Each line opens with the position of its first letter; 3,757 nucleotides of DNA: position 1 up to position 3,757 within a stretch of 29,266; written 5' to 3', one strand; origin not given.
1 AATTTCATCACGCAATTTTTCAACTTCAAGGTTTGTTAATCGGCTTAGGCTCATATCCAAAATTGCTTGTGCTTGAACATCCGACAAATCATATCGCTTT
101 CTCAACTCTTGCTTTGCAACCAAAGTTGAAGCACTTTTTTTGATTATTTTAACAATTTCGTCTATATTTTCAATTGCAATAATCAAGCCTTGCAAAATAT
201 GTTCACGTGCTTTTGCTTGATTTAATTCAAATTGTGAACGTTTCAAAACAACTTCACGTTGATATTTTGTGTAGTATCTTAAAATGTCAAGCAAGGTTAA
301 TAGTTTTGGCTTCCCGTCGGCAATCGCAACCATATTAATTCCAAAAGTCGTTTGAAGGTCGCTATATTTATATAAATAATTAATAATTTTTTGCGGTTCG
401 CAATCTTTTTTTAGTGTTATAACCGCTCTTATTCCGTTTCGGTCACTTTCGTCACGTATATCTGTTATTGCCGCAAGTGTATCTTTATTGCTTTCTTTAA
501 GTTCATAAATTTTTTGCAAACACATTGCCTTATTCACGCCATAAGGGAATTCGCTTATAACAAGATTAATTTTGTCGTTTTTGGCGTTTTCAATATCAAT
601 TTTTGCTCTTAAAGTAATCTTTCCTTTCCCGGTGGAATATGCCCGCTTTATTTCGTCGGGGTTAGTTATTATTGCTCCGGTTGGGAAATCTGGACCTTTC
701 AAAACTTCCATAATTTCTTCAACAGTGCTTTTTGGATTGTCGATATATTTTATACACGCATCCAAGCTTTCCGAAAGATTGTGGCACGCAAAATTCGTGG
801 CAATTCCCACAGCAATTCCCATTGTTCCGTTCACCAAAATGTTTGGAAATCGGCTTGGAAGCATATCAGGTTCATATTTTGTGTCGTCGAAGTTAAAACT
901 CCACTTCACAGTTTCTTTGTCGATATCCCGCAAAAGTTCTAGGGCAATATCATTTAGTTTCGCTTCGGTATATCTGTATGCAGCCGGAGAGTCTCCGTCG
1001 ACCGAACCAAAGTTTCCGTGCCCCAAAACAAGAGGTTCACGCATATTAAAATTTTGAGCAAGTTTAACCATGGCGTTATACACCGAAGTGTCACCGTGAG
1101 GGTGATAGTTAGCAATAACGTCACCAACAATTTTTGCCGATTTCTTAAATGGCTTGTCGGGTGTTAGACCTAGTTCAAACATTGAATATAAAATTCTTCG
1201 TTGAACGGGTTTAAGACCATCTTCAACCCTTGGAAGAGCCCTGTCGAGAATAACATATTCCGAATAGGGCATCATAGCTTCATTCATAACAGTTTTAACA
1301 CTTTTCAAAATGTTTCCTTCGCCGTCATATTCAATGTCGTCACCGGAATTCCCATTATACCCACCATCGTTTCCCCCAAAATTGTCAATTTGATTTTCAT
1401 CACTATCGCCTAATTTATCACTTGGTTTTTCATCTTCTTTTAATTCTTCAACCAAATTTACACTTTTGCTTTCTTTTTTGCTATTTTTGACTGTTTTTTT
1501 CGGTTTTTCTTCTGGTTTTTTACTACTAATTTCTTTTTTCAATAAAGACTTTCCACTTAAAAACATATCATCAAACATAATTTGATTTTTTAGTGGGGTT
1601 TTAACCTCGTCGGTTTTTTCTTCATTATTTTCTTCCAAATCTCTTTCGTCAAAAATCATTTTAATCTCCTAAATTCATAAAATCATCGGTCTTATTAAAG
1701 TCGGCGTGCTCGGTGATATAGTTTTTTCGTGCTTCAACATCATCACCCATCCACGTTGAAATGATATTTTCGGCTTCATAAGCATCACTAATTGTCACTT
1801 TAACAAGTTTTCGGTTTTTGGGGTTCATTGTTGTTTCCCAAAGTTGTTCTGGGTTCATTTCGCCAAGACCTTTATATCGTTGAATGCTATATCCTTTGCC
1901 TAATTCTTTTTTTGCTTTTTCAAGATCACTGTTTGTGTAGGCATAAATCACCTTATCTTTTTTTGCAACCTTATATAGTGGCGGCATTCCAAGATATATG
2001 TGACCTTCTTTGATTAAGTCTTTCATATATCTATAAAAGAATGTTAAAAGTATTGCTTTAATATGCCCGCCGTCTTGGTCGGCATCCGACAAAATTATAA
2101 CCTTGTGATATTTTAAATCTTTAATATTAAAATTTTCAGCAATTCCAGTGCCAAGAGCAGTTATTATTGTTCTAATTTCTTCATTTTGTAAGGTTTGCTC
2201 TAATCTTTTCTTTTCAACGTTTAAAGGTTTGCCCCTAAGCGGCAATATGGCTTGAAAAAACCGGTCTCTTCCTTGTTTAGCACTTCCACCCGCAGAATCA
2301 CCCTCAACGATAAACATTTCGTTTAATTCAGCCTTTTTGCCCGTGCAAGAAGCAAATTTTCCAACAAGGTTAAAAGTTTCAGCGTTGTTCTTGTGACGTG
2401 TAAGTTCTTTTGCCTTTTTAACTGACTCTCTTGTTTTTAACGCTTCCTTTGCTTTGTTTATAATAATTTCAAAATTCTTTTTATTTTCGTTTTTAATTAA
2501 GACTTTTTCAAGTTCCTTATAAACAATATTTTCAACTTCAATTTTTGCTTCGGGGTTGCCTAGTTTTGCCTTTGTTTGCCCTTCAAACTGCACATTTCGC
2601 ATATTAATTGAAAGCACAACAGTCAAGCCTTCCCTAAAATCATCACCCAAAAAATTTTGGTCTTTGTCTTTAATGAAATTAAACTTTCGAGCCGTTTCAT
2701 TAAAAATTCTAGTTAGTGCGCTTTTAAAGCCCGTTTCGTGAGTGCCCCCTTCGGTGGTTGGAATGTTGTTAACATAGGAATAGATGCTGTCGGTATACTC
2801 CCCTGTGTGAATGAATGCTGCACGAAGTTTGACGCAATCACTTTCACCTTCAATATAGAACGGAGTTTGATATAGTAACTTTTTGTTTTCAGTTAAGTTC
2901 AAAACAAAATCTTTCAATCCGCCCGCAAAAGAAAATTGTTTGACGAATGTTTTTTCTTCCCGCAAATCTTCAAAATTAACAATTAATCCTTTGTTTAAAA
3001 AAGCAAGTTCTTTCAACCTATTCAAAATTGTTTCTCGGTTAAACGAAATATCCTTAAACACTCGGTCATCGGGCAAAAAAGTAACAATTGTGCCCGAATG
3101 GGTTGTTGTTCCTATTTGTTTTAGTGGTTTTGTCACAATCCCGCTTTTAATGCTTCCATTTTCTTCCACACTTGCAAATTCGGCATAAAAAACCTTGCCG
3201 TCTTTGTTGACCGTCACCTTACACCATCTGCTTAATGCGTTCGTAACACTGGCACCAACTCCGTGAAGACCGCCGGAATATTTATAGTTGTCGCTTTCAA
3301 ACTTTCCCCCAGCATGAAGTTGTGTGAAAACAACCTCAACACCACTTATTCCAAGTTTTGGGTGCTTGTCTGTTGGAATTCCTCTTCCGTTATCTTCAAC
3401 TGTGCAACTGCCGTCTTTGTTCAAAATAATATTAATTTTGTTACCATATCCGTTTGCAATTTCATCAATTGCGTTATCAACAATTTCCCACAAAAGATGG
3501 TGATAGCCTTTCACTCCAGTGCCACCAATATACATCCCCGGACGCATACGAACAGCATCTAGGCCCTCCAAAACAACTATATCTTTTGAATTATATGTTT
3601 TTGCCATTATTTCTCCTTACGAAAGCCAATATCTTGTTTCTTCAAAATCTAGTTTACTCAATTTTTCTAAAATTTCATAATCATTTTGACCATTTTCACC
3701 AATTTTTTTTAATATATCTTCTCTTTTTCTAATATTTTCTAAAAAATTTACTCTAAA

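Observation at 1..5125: HipA-type kinase/HipS-like pair fused into a type IIA topoisomerase operon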

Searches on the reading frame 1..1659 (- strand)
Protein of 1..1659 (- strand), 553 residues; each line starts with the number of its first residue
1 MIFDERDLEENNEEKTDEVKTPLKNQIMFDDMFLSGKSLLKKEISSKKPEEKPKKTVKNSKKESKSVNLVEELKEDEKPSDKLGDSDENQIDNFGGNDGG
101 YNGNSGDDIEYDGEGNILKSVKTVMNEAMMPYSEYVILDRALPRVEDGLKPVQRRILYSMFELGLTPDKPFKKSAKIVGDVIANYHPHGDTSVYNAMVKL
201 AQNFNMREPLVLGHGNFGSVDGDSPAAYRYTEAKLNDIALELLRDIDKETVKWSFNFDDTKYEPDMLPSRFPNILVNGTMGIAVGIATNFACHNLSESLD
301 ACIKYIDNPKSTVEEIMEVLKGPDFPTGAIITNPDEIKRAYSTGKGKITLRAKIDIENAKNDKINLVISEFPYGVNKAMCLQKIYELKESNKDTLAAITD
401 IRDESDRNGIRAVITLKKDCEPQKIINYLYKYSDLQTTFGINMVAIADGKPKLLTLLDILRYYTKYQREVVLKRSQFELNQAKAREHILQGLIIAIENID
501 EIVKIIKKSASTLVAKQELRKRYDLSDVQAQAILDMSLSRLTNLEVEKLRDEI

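Call 5: search_protein_families(library=pfam, proteins=[window:1-1659:-], max_evalue=1)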
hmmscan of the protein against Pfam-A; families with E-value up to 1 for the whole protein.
window:1-1659:- (553 aa): 2 families
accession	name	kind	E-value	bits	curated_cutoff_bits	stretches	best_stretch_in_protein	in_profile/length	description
PF00521.26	DNA_topoisoIV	-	2.4e-150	501.6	31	1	140-553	1-403/432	DNA gyrase/topoisomerase IV, subunit A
PF15452.11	NYAP_C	-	0.21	11.8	25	1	20-82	42-101/260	Neuronal tyrosine-phosphorylated phosphoinositide-3-kinase adapter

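Call 6: search_protein_families(library=ncbifam, proteins=[window:1-1659:-], max_evalue=1)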
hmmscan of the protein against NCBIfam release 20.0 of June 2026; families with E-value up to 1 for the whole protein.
window:1-1659:- (553 aa): 10 families
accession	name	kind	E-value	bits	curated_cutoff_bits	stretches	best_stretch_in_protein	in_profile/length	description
NF004043.1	PRK05560.1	equivalog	4.5e-193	643.4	902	1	120-552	6-436/798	DNA gyrase subunit A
TIGR01063.1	gyrA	equivalog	6.9e-190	632.8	877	1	120-552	5-435/800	DNA topoisomerase (ATP-hydrolyzing) subunit A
NF004044.1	PRK05561.1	subfamily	2.3e-188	628.3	654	1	121-552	2-432/738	DNA topoisomerase (ATP-hydrolyzing)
NF010586.0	PRK13979.1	equivalog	8.3e-171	570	1475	1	116-552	12-454/957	DNA topoisomerase IV subunit A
TIGR01061.1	parC_Gpos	equivalog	2.6e-167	558.5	813.25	1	119-552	4-435/737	DNA topoisomerase IV subunit A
TIGR01062.1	parC_Gneg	equivalog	4.2e-139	464.8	628.9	1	121-552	6-432/735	DNA topoisomerase IV subunit A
NF038098.1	GyrA_w_intein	exception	9.6e-136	454.4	1850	2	231-552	538-862/1232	intein-containing DNA gyrase subunit A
NF009397.0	PRK12758.1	equivalog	2.3e-69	234.3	780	1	115-547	17-420/870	DNA gyrase/topoisomerase IV subunit A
NF007209.0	PRK09631.1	equivalog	2.9e-69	234.3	644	1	120-552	3-412/635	DNA topoisomerase IV subunit A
NF007208.0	PRK09630.1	equivalog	2.4e-49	168.5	598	1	121-493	4-348/479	DNA topoisomerase IV subunit A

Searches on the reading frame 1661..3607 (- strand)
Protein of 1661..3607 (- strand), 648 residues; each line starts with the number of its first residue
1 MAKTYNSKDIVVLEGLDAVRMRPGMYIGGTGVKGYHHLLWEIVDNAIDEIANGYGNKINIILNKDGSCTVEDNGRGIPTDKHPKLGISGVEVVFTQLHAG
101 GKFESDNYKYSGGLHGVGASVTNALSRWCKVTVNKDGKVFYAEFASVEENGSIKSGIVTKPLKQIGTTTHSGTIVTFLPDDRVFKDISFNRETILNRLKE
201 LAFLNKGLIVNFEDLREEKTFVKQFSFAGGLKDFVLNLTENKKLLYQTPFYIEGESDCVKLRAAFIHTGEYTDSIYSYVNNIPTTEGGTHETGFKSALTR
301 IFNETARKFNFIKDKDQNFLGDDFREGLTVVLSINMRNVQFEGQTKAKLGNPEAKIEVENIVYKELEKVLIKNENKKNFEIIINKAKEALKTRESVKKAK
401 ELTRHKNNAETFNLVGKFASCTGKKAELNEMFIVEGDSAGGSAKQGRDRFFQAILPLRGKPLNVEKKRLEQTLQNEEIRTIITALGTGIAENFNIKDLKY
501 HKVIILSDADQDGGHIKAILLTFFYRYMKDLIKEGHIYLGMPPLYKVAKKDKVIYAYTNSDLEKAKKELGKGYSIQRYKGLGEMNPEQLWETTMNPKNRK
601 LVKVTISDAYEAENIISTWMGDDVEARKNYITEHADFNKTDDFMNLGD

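Call 5: search_protein_families(library=pfam, proteins=[window:1661-3607:-], max_evalue=1)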
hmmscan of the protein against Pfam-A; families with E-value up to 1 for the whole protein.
window:1661-3607:- (648 aa): 6 families
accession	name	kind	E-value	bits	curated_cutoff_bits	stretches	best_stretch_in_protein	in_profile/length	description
PF00204.31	DNA_gyraseB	-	1.2e-49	168.6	27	1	230-401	1-172/173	DNA gyrase B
PF00986.26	DNA_gyraseB_C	-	1.6e-29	102.3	29.8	1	571-631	2-62/63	DNA gyrase B subunit, carboxyl terminus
PF01751.28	Toprim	-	1.2e-16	61.1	23.1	1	430-538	1-92/96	Toprim domain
PF02518.31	HATPase_c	-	4.7e-15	56.4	26.4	1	34-141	5-104/111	Histidine kinase-, DNA gyrase B-, and HSP90-like ATPase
PF16898.10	TOPRIM_C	-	1.6e-05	25.5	29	1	543-636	4-99/128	C-terminal associated domain of TOPRIM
PF13589.12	HATPase_c_3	-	0.0011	19.4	25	1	39-82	7-50/137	Histidine kinase-, DNA gyrase B-, and HSP90-like ATPase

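Call 6: search_protein_families(library=ncbifam, proteins=[window:1661-3607:-], max_evalue=1)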
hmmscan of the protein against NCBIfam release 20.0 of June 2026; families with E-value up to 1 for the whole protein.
window:1661-3607:- (648 aa): 9 families
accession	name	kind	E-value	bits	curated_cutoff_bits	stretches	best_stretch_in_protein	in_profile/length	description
NF004189.0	PRK05644.1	subfamily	6.8e-256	850.6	740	1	2-637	7-635/641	DNA gyrase subunit B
NF011501.0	PRK14939.1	subfamily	2.6e-246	819.9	796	2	2-564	7-558/803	DNA gyrase subunit B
TIGR01059.1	gyrB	equivalog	2.3e-245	816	882.4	1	5-635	1-631/639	DNA topoisomerase (ATP-hydrolyzing) subunit B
TIGR01058.1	parE_Gpos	equivalog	2.7e-233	775.9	899.95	1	1-641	1-633/637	DNA topoisomerase IV subunit B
TIGR01055.1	parE_Gneg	equivalog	3.7e-166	554.2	723.35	1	3-636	2-623/625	DNA topoisomerase IV subunit B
TIGR01052.1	top6b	equivalog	0.0031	16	380.7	1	35-122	29-111/488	DNA topoisomerase VI subunit B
NF003218.0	PRK04184.1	equivalog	0.0039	15.8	274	1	39-122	41-121/539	DNA topoisomerase VI subunit B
NF003090.0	PRK04017.1-1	equivalog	0.039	13.7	120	1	462-527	23-88/132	hypothetical protein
NF047352.1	P_loop_sacsin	domain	0.051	14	50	1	37-79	2-39/80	sacsin N-terminal ATP-binding-like domain-containing protein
